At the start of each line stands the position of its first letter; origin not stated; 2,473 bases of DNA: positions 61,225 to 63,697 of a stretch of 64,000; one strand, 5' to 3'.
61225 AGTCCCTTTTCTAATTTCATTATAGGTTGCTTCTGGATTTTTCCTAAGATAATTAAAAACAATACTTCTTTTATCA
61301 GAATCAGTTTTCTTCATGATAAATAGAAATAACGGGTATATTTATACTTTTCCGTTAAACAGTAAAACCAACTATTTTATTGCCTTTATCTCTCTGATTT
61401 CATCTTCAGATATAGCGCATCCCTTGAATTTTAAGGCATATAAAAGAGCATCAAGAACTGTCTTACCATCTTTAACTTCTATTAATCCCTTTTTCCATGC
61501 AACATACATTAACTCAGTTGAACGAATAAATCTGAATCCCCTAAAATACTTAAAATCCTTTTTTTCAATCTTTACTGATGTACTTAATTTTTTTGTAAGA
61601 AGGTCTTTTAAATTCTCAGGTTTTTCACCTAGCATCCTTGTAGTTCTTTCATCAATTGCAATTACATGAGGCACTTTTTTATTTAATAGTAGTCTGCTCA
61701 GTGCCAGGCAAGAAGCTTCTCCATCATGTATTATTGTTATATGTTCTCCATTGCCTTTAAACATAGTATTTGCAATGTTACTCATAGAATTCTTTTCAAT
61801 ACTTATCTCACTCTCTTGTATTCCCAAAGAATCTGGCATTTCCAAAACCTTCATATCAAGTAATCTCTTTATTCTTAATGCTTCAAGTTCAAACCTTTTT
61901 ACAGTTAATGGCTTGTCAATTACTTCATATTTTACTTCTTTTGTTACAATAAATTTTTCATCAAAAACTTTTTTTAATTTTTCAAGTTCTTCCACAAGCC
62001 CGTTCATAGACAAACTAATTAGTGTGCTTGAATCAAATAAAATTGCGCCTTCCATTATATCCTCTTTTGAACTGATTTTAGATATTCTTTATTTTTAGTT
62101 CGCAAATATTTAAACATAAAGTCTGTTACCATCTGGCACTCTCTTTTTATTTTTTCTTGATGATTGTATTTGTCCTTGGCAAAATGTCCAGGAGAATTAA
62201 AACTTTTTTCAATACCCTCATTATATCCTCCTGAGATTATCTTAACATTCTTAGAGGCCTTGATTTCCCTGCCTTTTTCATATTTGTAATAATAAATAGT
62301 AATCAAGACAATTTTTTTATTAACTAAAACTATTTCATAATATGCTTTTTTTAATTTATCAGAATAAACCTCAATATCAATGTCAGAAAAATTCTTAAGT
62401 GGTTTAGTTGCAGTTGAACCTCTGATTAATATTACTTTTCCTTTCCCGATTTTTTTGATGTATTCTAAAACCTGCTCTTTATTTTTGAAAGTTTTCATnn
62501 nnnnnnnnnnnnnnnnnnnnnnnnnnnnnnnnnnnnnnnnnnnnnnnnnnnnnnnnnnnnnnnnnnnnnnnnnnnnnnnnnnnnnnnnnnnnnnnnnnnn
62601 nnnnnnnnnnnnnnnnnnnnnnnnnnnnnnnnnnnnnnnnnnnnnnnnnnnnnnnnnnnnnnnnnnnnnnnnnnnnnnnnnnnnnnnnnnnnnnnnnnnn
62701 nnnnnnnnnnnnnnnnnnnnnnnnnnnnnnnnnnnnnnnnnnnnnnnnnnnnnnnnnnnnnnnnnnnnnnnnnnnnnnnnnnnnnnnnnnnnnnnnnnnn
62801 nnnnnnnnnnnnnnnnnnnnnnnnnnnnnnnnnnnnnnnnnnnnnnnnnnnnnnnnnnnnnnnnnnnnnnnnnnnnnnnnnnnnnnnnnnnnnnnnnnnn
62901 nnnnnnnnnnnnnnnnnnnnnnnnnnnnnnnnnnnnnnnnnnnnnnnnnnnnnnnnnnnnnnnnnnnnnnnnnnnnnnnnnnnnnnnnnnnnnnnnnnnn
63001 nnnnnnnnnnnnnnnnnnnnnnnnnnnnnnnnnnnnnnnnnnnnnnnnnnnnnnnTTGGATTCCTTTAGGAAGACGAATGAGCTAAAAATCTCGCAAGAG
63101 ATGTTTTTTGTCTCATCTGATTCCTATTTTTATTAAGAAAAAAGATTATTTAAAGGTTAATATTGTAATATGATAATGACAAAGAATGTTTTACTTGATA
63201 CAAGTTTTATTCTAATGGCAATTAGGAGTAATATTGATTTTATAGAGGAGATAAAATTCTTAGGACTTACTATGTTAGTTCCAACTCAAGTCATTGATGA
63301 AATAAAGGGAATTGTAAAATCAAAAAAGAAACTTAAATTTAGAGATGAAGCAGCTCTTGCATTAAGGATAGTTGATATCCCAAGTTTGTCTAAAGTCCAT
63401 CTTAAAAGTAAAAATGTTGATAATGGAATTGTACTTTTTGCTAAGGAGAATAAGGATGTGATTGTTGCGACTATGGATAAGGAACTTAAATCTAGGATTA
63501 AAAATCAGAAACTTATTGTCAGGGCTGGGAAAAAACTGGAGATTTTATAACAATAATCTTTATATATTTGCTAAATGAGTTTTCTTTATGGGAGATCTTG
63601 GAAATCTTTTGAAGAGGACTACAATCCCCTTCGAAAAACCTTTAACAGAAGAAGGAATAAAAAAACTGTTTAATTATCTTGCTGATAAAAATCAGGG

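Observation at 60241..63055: Coupled HTH / minimal-NTase / PIN operon followed by a 4x HTH-repeat Hjc/Mrr-like nuclease, abutting tRNA-Trp: candidate novel TA or defence module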

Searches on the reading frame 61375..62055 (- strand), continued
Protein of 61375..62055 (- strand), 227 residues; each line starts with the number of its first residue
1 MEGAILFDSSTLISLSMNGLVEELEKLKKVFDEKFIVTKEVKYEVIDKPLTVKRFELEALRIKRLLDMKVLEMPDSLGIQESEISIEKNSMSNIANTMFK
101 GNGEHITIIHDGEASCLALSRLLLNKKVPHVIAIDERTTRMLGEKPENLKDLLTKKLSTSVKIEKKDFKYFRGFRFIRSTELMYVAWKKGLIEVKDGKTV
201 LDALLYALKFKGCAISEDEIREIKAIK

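Call 25: search_protein_families(library=pfam, proteins=[L025:6555-6983:+, L084:6717-6983:+, L045:6447-6995:+, L001:5213-5941:+, L038:6318-6992:+, L070:6479-6928:+, L076:5981-6694:+, L072:4677-5063:+, L051:6205-6564:+, L027:4871-6844:+], max_evalue=0.001)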
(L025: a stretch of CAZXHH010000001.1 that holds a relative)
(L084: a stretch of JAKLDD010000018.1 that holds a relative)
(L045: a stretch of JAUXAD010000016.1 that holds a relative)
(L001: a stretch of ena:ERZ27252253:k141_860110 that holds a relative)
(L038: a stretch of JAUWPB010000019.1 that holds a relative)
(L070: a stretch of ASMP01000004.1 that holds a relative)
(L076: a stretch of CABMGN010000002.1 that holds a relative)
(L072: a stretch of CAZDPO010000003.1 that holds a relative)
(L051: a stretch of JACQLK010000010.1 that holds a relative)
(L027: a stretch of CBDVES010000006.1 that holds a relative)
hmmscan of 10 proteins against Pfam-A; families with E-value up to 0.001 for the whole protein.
L025:6555-6983:+ (143 aa): 4 families
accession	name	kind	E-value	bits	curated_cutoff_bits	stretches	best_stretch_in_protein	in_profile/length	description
PF00583.31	Acetyltransf_1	-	1.3e-16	61.3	20.7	1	38-130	21-116/116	Acetyltransferase (GNAT) family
PF13508.13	Acetyltransf_7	-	1.1e-11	45.4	27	1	51-131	2-83/84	Acetyltransferase (GNAT) domain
PF13673.13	Acetyltransf_10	-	6.2e-11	42.8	23.6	1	41-131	20-108/128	Acetyltransferase (GNAT) domain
PF08445.16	FR47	-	0.00068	20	22.1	1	57-135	6-82/86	FR47-like protein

L084:6717-6983:+ (89 aa): 0 families

L045:6447-6995:+ (183 aa): 2 families
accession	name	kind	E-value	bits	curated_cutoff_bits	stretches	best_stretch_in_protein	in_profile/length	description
PF00300.27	His_Phos_1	-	9.1e-31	107.5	21.7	2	3-82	1-79/194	Histidine phosphatase superfamily (branch 1)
PF00762.24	Ferrochelatase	-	0.0003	20.3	27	0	3-52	46-94/317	Ferrochelatase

L001:5213-5941:+ (243 aa): 19 families
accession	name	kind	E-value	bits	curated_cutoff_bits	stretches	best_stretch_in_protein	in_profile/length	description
PF08241.18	Methyltransf_11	-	8e-26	91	21.2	1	52-143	1-95/95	Methyltransferase domain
PF13649.12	Methyltransf_25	-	1.2e-22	80.8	27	1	51-139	1-97/97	Methyltransferase domain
PF13847.12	Methyltransf_31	-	2.9e-21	76.1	27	1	47-156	3-122/145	Methyltransferase domain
PF13489.12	Methyltransf_23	-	2.7e-15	56.9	27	1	45-203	20-158/164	Methyltransferase domain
PF08242.18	Methyltransf_12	-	1.5e-14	54.9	30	1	52-140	1-97/98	Methyltransferase domain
PF01209.24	Ubie_methyltran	-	2e-11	44.2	20.1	1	26-153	32-162/233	ubiE/COQ5 methyltransferase family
PF06325.19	PrmA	-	1e-08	35.5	22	1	46-144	159-259/296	Ribosomal protein L11 methyltransferase (PrmA)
PF05148.21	Methyltransf_8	-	6.9e-07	29.8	27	1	37-142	62-155/219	Hypothetical methyltransferase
PF02353.26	CMAS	-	2e-06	27.8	27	1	38-166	52-186/273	Mycolic acid cyclopropane synthetase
PF05175.20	MTS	-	1e-05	25.7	23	1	38-140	23-135/170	Methyltransferase small domain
PF01728.25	FtsJ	-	1.5e-05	25.4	24.1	1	29-117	6-100/181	FtsJ-like methyltransferase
PF00891.24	Methyltransf_2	-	2.9e-05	23.9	22.3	1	32-139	48-160/210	O-methyltransferase domain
PF05401.17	NodS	-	7e-05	23.2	24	1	36-134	32-132/201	Nodulation protein S (NodS)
PF01555.25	N6_N4_Mtase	-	0.00013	22.4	26.7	0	115-189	23-84/221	DNA methylase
PF05219.18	DREV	-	0.00013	21.6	26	1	47-208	94-237/265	DREV methyltransferase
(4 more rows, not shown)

L038:6318-6992:+ (225 aa): 1 family
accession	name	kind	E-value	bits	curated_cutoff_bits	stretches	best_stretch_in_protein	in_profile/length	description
PF01522.26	Polysacc_deac_1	-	1.5e-19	70.6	23.1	1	2-129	5-123/124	Polysaccharide deacetylase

L070:6479-6928:+ (150 aa): 2 families
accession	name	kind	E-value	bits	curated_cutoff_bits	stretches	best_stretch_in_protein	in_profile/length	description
PF00293.34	NUDIX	-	5.2e-19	69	21.1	1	15-138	4-132/134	NUDIX domain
PF14815.12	NUDIX_4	-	0.0003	21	35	0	19-124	3-99/113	NUDIX domain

L076:5981-6694:+ (238 aa): 5 families
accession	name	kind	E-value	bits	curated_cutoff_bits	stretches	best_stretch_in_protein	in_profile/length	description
PF00535.33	Glycos_transf_2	-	3.1e-19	70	23.3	1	7-165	2-167/168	Glycosyl transferase family 2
PF13632.12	Glyco_trans_2_3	-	9.1e-13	48.9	27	1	81-237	1-142/198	Glycosyl transferase family group 2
PF10111.15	Glyco_tranf_2_2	-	2.2e-11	44.2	27.3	1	17-202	15-215/276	Glycosyltransferase like family 2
PF13641.12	Glyco_tranf_2_3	-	5.5e-09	36.8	27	1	17-220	15-227/230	Glycosyltransferase like family 2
PF13506.12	Glyco_transf_21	-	9.3e-06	25.7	21.7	1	77-220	29-172/174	Glycosyl transferase family 21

L072:4677-5063:+ (129 aa): 0 families

L051:6205-6564:+ (120 aa): 0 families

L027:4871-6844:+ (658 aa): 1 family
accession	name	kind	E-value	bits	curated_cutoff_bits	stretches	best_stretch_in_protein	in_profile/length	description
PF13229.12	Beta_helix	-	3.4e-11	43.5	25.9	2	164-339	9-157/158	Right handed beta helix region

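Call 31: search_protein_families(library=pfam, alignment_id=A1, max_evalue=1)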
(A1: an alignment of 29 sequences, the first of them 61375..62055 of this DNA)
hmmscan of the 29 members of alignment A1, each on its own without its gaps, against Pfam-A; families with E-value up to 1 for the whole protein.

A. member 1, window:61375-62055:- (227 aa): 0 families

B. families by the number of members that match (of 29 scanned): 11 families
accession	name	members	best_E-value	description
PF24367.1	DUF7523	8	0.035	Family of unknown function (DUF7523)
PF02001.22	DUF134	3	0.002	Protein of unknown function DUF134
PF16272.10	DUF4925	1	0.016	Domain of unknown function (DUF4925)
PF10909.13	DUF2682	1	0.063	Protein of unknown function (DUF2682)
PF02901.20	PFL-like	1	0.098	Pyruvate formate lyase-like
PF08154.18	NLE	1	0.12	NLE (NUC135) domain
PF01467.32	CTP_transf_like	1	0.13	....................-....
PF21577.3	PG_0320-like_C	1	0.16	PG_0320-like, C-terminal domain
PF10482.14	CtIP_N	1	0.4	Tumour-suppressor protein CtIP N-terminal domain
PF05288.16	Pox_A3L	1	0.52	Poxvirus A3L Protein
PF22389.2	Dcr1-like_dsRNA-bd_dom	1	0.99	Protein Dicer, dsRNA-binding domain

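Call 34: search_solved_structures(query=A1, max_evalue=10, show_alignments=3)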
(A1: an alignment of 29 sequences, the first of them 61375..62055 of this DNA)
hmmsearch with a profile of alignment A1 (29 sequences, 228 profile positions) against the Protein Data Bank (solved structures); distinct sequences matched with E-value up to 10: 2.
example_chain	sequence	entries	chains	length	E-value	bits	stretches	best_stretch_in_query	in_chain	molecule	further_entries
2lwy_A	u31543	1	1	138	0.1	15.3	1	33-72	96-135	BACTERIAL INTEIN-LIKE DOMAIN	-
7dww_B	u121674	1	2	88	0.39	13.4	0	116-156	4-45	msDPBB_sym2 protein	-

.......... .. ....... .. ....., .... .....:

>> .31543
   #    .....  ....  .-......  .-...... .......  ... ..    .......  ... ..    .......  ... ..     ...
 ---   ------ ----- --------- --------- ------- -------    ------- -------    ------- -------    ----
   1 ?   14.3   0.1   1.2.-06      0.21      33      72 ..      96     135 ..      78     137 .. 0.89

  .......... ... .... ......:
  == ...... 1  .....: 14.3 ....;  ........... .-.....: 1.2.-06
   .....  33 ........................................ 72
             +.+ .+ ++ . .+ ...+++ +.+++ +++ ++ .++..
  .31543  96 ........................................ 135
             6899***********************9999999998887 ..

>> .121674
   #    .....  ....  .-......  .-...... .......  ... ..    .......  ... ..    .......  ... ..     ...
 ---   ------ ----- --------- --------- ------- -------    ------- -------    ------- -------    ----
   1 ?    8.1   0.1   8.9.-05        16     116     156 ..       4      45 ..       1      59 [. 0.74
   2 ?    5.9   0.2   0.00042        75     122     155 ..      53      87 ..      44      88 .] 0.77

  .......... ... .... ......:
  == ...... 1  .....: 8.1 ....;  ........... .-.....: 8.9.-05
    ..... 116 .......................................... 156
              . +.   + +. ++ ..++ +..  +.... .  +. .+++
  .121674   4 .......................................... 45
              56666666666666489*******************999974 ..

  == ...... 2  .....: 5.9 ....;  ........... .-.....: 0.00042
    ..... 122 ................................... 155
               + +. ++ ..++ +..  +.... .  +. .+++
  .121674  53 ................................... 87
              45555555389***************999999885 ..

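Call 73: search_protein_families(library=phrogs, proteins=[window:61375-62055:-, L005:6719-7210:+], max_evalue=0.01)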
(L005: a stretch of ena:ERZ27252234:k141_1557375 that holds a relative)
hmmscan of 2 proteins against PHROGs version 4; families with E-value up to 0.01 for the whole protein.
window:61375-62055:- (227 aa): 0 families

L005:6719-7210:+ (164 aa): 12 families
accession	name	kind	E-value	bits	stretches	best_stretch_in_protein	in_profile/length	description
phrog_3106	-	DNA, RNA and nucleotide metabolism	2.1e-23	84.3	1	22-163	93-224/252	HNH endonuclease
phrog_2255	-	DNA, RNA and nucleotide metabolism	3.9e-23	83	1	70-163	89-172/211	HNH endonuclease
phrog_35854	-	DNA, RNA and nucleotide metabolism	2.8e-12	47.9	1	99-161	4-68/145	HNH endonuclease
phrog_323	-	transcription regulation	7e-10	39.9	1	7-70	147-203/319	transcriptional regulator, D5-like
phrog_4234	-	DNA, RNA and nucleotide metabolism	1.6e-08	35.3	1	82-158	10-81/130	HNH endonuclease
phrog_30726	-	unknown function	9.5e-08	33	1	97-161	45-112/159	-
phrog_8048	-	DNA, RNA and nucleotide metabolism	8.2e-07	29.5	1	84-164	158-230/273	HNH endonuclease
phrog_1271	-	DNA, RNA and nucleotide metabolism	1.2e-05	25.9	1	74-163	247-319/361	HNH endonuclease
phrog_119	-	DNA, RNA and nucleotide metabolism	0.00026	20.9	1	83-163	185-258/443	HNH endonuclease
phrog_740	-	DNA, RNA and nucleotide metabolism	0.00071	19.6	1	85-162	22-87/332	HNH endonuclease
phrog_11013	-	unknown function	0.0024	18.8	1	8-48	32-71/87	-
phrog_16747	-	unknown function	0.0091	16.7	0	8-52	139-183/185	-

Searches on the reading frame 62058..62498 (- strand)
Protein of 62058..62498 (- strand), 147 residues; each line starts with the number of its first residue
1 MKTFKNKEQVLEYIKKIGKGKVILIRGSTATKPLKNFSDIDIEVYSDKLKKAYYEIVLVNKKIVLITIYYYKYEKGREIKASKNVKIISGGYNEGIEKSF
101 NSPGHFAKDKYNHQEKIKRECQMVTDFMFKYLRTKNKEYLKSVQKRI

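Call 4: search_protein_families(library=pfam, proteins=[window:62058-62498:-], max_evalue=1)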
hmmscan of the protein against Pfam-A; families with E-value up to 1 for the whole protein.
window:62058-62498:- (147 aa): 3 families
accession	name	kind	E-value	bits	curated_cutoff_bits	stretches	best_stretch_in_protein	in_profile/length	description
PF01909.29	NTP_transf_2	-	0.00011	22.9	21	1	8-63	2-47/93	Nucleotidyltransferase domain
PF18765.7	Polbeta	-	0.00015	22.3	26.9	1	9-61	2-53/93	Polymerase beta, Nucleotidyltransferase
PF11724.13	YvbH_ext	-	0.04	14.7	22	1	108-140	15-47/61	YvbH-like oligomerisation region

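Call 5: search_protein_families(library=ncbifam, proteins=[window:62058-62498:-], max_evalue=1)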
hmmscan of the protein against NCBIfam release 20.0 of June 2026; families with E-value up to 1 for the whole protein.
window:62058-62498:- (147 aa): 1 family
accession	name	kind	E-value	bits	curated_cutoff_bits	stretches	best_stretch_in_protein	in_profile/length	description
NF047752.1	MntA_antitoxin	equivalog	0.02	14.8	60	1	21-56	8-42/106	type VII toxin-antitoxin system MntA family adenylyltransferase antitoxin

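Call 6: search_protein_families(library=padloc, proteins=[window:62058-62498:-], max_evalue=1)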
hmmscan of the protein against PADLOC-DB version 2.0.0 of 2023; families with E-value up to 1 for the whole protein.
window:62058-62498:- (147 aa): 0 families

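Call 49: find_related_loci(query=window:62058-62498:-, collection=viral_contigs, flank=4000)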
Query window:62058-62498:- (147 aa) in viral_contigs; peptide patterns used: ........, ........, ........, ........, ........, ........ (x = any residue, [..] = any of these).
9 stretches matched a pattern, but none encodes a relative of the query by tblastn (E <= 1e-3).

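Call 58: search_protein_representatives(protein=window:62058-62498:-)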
Query: 147 residues. Proteins with E-value up to 0.001 (for the whole library): 32; up to 1e-10: 24; up to 1e-30: 2. The best 32 are listed.
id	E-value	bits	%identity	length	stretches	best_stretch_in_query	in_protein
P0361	3.9e-33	130.7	47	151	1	2-147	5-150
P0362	7.2e-31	123.4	48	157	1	2-147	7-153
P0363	5.0e-28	114.2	44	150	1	1-147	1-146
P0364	2.0e-26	108.9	41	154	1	1-145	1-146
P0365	3.6e-26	108.1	57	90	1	49-136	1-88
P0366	5.5e-26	107.5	45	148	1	1-147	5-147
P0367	1.6e-23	99.5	54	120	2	2-77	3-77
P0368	1.1e-22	96.9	43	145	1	3-147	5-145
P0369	1.3e-22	96.6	41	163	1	1-146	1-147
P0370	2.7e-22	95.6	45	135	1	2-137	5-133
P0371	8.3e-22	94.0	46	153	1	10-145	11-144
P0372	2.4e-20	89.3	43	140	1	1-146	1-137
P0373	3.8e-20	88.6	54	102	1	2-94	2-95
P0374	8.2e-20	87.5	46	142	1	1-145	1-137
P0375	1.4e-19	86.8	44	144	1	1-145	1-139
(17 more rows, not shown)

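Call 60: search_solved_structures(query=A4, max_evalue=10, show_alignments=2)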
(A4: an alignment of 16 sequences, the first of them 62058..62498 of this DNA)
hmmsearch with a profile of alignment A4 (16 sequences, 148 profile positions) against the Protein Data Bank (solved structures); distinct sequences matched with E-value up to 10: 5.
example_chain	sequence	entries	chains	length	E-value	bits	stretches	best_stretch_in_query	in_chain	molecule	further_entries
4pqq_A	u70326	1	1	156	0.21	14.8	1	52-117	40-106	Muskelin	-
1no5_A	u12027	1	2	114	0.37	14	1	11-52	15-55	Hypothetical protein HI0073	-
4oyu_A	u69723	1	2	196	0.48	13.6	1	52-117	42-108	Muskelin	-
6p01_A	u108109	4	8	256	1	12.6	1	7-53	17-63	Kanamycin nucleotidyltransferase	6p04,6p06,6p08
4ebj_A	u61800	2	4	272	2.3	11.4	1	17-59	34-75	Aminoglycoside nucleotidyltransferase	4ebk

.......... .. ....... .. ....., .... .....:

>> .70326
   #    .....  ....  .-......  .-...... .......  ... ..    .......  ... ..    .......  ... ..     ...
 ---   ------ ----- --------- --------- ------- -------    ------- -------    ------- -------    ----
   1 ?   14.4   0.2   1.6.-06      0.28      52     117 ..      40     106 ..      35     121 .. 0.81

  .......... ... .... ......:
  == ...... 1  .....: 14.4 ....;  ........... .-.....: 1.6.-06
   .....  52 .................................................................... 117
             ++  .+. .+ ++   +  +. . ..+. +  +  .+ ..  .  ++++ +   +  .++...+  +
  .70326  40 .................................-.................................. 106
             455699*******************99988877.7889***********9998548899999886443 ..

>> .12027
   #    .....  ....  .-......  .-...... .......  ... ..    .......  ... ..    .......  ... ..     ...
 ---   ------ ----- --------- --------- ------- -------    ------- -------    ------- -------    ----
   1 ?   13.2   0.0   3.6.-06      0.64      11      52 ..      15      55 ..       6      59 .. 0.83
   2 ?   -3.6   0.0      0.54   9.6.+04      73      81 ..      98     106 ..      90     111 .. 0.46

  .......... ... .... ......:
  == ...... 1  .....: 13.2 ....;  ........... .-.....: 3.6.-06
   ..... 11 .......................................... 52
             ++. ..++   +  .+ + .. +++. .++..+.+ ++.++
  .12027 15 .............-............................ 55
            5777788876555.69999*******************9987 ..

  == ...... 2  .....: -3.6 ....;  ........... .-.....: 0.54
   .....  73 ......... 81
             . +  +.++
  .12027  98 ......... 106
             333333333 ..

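Call 61: search_protein_families(library=pfam, alignment_id=A4, max_evalue=1)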
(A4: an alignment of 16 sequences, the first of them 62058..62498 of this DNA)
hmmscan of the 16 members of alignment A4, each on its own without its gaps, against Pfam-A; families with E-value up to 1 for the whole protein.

A. member 1, window:62058-62498:- (147 aa): 3 families
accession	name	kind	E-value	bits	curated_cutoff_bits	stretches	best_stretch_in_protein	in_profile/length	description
PF01909.29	NTP_transf_2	-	0.00011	22.9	21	1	8-63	2-47/93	Nucleotidyltransferase domain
PF18765.7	Polbeta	-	0.00015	22.3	26.9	1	9-61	2-53/93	Polymerase beta, Nucleotidyltransferase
PF11724.13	YvbH_ext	-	0.04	14.7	22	1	108-140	15-47/61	YvbH-like oligomerisation region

B. families by the number of members that match (of 16 scanned): 12 families
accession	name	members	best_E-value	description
PF18765.7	Polbeta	11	1.4e-05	Polymerase beta, Nucleotidyltransferase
PF01909.29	NTP_transf_2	11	6.4e-05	Nucleotidyltransferase domain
PF22600.2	MTPAP-like_central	5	0.0049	Poly(A) RNA polymerase, mitochondrial-like, central palm domain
PF18732.6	HEPN_AbiA_CTD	1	0.00092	HEPN like, Abia C-terminal domain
PF06892.16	Phage_CP76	1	0.013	Phage regulatory protein CII (CP76)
PF00135.34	COesterase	1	0.027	Carboxylesterase family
PF07237.17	DUF1428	1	0.029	Protein of unknown function (DUF1428)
PF11724.13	YvbH_ext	1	0.04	YvbH-like oligomerisation region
PF00621.25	RhoGEF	1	0.059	RhoGEF domain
PF11556.13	EBA-175_VI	1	0.12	Erythrocyte binding antigen 175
PF23254.1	KH_PARP14_8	1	0.19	PARP14-like, eighth type I KH domain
PF09851.14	SHOCT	1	0.64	Short C-terminal domain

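Call 73: search_protein_families(library=phrogs, proteins=[window:62058-62498:-], max_evalue=0.01)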
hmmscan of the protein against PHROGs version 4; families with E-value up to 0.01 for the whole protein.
window:62058-62498:- (147 aa): 1 family
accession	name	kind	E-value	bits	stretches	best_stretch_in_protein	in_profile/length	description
phrog_17584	-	unknown function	0.0037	18.3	1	28-114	30-116/132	-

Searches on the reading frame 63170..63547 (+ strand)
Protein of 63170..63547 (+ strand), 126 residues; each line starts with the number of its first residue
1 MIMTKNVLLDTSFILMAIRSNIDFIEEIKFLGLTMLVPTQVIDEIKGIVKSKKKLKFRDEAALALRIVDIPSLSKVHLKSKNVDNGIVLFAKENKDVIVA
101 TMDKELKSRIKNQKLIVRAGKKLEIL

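Call 4: search_protein_families(library=pfam, proteins=[window:63170-63547:+], max_evalue=1)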
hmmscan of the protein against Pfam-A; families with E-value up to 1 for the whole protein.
window:63170-63547:+ (126 aa): 3 families
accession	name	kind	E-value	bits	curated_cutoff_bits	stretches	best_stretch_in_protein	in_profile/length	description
PF18477.7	PIN_9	-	5.9e-10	39.8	26.3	1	7-115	1-108/116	PIN like domain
PF00705.23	PCNA_N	-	0.0012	19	20.3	1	56-115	59-116/127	Proliferating cell nuclear antigen, N-terminal domain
PF01850.27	PIN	-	0.026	15.6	23.6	1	7-104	1-112/120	PIN domain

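Call 5: search_protein_families(library=ncbifam, proteins=[window:63170-63547:+], max_evalue=1)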
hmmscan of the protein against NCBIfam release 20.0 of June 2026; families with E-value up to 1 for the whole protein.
window:63170-63547:+ (126 aa): 0 families

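Call 6: search_protein_families(library=padloc, proteins=[window:63170-63547:+], max_evalue=1)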
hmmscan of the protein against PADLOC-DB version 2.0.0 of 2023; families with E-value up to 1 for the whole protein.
window:63170-63547:+ (126 aa): 0 families
